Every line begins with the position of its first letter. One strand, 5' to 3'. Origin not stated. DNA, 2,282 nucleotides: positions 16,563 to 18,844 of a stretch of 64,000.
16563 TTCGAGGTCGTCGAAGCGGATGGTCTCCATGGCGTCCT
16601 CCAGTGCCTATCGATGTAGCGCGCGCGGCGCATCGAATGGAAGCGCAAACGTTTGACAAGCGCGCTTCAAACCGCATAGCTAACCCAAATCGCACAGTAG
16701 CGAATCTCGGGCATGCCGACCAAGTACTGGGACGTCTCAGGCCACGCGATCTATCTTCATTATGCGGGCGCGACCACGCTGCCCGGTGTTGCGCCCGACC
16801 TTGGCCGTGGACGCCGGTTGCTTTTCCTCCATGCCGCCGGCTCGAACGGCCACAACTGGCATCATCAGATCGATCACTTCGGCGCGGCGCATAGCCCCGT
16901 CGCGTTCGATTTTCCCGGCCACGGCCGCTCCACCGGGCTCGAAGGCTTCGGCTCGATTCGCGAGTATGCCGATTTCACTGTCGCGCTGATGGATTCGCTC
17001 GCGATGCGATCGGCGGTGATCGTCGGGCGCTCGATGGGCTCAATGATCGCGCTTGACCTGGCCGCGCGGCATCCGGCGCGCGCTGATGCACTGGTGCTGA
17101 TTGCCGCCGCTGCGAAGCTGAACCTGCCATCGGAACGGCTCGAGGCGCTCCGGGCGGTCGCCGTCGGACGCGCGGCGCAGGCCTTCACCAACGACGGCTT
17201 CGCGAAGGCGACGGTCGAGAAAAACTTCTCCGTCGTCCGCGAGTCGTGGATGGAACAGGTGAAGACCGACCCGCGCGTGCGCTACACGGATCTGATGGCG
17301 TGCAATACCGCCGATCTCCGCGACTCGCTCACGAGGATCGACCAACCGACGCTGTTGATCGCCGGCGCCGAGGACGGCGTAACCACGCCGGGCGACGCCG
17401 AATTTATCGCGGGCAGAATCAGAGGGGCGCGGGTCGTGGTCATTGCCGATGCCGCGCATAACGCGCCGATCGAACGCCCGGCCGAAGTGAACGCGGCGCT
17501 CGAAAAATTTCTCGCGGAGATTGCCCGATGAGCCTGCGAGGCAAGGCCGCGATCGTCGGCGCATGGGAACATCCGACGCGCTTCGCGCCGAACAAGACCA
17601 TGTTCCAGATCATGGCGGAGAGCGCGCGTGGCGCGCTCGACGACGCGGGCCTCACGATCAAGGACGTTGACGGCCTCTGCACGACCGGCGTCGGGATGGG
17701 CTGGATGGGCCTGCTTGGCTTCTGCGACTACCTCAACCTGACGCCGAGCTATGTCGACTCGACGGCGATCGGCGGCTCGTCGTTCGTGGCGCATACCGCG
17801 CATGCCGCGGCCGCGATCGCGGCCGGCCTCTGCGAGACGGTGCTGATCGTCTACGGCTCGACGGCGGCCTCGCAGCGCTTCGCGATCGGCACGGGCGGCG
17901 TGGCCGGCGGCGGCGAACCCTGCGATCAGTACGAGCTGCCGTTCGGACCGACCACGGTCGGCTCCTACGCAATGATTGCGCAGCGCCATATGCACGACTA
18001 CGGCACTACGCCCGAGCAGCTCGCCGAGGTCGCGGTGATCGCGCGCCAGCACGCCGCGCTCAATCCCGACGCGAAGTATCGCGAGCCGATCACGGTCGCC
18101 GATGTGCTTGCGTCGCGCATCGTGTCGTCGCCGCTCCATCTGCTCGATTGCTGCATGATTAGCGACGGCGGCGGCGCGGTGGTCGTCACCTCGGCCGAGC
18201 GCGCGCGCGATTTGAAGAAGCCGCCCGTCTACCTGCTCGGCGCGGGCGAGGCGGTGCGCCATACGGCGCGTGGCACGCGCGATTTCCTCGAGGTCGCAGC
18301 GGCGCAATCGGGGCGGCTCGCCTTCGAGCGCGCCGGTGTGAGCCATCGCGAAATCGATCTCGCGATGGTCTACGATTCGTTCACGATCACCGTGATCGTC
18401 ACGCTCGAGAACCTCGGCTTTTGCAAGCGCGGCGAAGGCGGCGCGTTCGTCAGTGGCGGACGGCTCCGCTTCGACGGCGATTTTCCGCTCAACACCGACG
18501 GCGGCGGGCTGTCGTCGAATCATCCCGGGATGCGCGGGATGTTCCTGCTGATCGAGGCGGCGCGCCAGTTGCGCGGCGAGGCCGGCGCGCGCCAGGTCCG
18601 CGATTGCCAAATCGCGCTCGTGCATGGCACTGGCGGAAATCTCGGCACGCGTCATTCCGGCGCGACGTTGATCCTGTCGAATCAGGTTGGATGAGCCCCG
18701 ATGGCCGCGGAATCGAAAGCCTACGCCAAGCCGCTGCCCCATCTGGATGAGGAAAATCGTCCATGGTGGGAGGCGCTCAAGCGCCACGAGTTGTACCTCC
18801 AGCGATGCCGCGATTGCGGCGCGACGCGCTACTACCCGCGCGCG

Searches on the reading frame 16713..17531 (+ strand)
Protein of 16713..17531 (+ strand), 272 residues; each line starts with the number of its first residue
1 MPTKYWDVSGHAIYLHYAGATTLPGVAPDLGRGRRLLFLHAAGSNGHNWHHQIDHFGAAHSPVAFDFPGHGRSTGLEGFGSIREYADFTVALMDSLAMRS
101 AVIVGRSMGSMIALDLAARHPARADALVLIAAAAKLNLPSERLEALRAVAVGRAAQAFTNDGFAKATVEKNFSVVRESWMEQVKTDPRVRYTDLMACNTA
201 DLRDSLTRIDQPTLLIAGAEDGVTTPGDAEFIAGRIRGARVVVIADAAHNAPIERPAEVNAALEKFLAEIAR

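Call 28: search_protein_families(library=pfam, proteins=[window:16713-17531:+], max_evalue=0.001)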
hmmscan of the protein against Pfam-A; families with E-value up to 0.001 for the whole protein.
window:16713-17531:+ (272 aa): 4 families
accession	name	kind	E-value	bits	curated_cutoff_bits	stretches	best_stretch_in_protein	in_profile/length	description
PF00561.26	Abhydrolase_1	-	1.9e-26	93.7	25.8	1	36-256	3-245/245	alpha/beta hydrolase fold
PF12697.13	Abhydrolase_6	-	3.9e-23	83.7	26.3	1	36-262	1-217/217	Alpha/beta hydrolase family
PF12146.15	Hydrolase_4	-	3.6e-18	66.2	27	1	39-254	10-237/239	Serine aminopeptidase, S33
PF03096.20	Ndr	-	0.00026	20.2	23.3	1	79-267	79-276/283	Ndr family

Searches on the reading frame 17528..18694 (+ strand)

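Call 28: search_protein_families(library=pfam, proteins=[window:17528-18694:+], max_evalue=0.001)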
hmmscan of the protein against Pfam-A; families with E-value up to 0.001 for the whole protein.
window:17528-18694:+ (388 aa): 2 families
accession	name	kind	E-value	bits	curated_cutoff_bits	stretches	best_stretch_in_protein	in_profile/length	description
PF22691.2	Thiolase_C_1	-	6.1e-57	191.8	28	1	240-384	1-143/144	Thiolase C-terminal domain-like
PF02803.24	Thiolase_C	-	0.00016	21.8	27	0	252-357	18-106/123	Thiolase, C-terminal domain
